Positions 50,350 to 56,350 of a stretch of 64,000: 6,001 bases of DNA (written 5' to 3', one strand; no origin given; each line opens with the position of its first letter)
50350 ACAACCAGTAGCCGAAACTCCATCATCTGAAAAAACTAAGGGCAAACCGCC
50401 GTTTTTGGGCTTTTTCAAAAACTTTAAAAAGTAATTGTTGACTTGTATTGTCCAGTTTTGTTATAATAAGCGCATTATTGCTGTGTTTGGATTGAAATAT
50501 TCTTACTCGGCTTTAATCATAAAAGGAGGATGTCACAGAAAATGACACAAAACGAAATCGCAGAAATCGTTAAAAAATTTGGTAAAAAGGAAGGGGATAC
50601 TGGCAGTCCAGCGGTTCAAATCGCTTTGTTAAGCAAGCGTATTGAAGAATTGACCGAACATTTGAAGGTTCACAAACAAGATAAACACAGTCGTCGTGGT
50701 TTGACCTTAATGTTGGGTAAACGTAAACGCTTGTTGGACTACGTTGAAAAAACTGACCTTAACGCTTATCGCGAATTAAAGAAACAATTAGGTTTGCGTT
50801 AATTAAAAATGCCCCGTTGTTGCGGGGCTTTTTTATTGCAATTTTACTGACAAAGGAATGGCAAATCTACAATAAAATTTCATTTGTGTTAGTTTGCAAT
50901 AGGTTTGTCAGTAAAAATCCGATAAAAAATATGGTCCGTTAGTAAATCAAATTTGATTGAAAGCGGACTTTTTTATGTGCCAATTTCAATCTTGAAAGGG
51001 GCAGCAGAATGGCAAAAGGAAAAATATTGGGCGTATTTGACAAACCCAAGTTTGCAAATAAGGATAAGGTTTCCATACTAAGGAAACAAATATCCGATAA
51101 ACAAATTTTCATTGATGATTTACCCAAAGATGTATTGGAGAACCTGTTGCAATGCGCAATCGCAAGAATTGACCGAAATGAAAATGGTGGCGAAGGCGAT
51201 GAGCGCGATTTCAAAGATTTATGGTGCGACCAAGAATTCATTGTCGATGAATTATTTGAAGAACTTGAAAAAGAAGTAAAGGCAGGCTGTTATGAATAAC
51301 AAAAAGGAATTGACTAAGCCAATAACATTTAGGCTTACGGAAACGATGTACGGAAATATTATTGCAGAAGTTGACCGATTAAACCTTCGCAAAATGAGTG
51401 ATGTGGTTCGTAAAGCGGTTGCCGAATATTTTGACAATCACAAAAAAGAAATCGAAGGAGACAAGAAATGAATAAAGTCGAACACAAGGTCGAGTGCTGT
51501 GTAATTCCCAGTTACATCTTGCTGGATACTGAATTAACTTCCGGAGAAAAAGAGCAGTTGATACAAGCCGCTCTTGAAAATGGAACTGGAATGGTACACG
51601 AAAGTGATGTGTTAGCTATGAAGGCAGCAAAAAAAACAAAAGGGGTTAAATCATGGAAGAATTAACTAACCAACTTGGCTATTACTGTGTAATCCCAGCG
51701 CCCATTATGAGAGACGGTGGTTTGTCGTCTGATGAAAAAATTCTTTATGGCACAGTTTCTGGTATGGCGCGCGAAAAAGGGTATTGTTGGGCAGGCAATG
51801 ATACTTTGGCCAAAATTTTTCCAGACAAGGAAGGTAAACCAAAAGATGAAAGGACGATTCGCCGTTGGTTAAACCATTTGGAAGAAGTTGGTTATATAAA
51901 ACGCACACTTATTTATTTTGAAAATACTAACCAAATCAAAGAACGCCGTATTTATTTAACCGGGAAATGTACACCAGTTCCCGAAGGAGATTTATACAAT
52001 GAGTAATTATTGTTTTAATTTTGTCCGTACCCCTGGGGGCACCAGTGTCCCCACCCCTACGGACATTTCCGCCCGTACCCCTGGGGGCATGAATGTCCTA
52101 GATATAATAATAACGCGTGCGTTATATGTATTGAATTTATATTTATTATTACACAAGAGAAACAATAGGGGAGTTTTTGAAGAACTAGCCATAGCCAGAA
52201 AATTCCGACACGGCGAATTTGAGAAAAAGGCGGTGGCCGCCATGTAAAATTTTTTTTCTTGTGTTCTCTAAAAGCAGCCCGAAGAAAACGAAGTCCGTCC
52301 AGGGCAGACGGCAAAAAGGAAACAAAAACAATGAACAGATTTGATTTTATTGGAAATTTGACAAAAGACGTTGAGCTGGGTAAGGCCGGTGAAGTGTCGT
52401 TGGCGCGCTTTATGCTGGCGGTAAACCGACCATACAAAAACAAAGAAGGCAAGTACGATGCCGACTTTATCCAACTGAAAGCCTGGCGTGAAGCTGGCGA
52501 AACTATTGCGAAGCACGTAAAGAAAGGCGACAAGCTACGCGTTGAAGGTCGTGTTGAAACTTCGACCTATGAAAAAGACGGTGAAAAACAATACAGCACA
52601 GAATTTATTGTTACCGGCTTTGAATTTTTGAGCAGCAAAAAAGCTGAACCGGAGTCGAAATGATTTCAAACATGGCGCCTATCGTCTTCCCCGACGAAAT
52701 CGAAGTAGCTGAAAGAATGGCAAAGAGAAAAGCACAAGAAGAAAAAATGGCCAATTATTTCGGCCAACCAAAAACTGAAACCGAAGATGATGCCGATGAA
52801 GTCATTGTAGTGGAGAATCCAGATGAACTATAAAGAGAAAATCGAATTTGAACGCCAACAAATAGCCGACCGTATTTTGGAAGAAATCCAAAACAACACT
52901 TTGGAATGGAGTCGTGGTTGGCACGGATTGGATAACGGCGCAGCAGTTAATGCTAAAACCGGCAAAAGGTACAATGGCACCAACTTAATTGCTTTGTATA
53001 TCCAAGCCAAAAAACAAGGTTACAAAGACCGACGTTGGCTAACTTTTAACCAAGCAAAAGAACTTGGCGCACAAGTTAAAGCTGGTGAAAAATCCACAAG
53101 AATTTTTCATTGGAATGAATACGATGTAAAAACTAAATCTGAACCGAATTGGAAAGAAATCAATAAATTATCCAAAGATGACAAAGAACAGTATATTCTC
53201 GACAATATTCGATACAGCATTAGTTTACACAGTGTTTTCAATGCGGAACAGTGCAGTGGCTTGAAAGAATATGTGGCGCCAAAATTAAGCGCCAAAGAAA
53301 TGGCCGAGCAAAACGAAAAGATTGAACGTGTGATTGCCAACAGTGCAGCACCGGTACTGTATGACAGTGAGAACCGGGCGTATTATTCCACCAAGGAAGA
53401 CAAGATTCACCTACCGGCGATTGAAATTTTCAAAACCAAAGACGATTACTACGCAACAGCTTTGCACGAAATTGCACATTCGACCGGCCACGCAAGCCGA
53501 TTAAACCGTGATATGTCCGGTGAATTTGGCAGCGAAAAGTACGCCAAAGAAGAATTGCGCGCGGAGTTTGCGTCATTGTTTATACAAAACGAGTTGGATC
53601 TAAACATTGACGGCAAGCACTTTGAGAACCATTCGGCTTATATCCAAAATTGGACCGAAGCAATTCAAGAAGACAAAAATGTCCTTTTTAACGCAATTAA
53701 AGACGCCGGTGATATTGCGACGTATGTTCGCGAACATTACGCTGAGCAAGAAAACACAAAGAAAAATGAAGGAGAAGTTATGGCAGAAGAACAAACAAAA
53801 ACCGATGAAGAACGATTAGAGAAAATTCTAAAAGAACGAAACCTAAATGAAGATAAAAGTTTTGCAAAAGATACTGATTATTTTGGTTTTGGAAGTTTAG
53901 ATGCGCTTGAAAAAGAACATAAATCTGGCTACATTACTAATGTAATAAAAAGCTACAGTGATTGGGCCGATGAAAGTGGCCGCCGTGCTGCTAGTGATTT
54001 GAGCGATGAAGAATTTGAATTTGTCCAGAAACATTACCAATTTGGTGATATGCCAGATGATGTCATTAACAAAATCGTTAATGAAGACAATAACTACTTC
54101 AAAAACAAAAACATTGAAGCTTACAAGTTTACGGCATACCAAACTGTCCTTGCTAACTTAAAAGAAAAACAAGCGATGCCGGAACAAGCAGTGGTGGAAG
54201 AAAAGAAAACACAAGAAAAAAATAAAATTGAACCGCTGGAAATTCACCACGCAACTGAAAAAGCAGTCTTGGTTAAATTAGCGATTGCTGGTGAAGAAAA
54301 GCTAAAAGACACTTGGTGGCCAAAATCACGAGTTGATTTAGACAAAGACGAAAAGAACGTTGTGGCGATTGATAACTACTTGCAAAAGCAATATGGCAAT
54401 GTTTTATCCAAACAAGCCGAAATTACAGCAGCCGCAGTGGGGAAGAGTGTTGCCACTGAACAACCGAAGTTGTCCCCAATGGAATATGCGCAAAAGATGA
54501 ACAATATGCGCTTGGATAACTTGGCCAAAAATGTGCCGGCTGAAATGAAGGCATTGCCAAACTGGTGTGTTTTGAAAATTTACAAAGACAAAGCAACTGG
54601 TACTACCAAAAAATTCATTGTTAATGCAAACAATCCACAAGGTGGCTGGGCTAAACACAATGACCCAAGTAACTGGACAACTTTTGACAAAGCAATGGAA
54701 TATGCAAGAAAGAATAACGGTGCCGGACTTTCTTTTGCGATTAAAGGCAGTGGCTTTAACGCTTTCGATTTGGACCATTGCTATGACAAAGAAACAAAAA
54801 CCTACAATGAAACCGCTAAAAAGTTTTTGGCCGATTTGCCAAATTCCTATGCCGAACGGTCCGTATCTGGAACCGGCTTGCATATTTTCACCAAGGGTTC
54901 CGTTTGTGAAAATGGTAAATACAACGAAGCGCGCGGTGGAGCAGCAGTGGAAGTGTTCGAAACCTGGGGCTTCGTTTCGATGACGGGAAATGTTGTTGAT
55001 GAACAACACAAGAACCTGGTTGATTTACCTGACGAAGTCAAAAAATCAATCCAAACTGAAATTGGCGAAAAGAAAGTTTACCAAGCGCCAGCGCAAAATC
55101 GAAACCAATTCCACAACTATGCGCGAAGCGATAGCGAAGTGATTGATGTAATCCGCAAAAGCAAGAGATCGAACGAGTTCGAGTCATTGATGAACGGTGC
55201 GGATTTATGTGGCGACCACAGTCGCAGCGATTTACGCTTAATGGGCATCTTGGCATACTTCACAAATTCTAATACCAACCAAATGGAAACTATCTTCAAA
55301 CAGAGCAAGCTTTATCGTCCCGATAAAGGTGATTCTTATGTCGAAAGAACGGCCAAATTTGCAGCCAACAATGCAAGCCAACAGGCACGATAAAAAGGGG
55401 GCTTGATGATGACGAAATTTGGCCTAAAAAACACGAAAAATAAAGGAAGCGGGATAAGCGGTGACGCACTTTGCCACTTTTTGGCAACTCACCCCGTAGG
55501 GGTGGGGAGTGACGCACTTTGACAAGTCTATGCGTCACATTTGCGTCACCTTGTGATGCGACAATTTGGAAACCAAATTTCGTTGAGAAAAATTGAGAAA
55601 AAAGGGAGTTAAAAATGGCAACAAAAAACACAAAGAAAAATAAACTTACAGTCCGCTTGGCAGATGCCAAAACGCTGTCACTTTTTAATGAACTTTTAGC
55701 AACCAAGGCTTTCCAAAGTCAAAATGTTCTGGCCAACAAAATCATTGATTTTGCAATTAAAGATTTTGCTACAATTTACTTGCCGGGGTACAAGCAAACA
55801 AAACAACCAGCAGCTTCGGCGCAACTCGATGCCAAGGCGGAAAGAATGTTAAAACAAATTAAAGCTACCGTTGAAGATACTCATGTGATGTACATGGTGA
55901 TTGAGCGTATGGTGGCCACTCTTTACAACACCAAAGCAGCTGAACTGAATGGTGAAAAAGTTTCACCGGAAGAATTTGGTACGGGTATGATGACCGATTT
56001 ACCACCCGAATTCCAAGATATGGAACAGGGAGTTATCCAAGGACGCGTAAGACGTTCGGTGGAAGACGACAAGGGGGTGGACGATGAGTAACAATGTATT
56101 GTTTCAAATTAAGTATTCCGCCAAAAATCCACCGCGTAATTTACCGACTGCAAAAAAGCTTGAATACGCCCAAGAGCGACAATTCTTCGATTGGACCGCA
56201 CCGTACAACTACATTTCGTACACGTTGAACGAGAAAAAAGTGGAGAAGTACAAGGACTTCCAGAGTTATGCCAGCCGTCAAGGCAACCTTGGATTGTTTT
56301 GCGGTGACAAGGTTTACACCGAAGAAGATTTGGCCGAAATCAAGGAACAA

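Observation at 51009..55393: Leading-region-like block next to the putative oriT, with uncharacterised small ORFs as candidate anti-defence or establishment genes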

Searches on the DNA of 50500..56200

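Call 82: search_rna_families(source=window, start=50500, end=56200, threshold=evalue, max_evalue=0.1)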
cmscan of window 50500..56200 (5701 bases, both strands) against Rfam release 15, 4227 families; matches with E-value up to 0.1: 1.
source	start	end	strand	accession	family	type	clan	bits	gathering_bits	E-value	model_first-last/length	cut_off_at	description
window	50802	50899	-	RF01859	Phe_leader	Cis-reg; leader;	-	29.2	55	0.078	1-125/125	no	Phenylalanine leader peptide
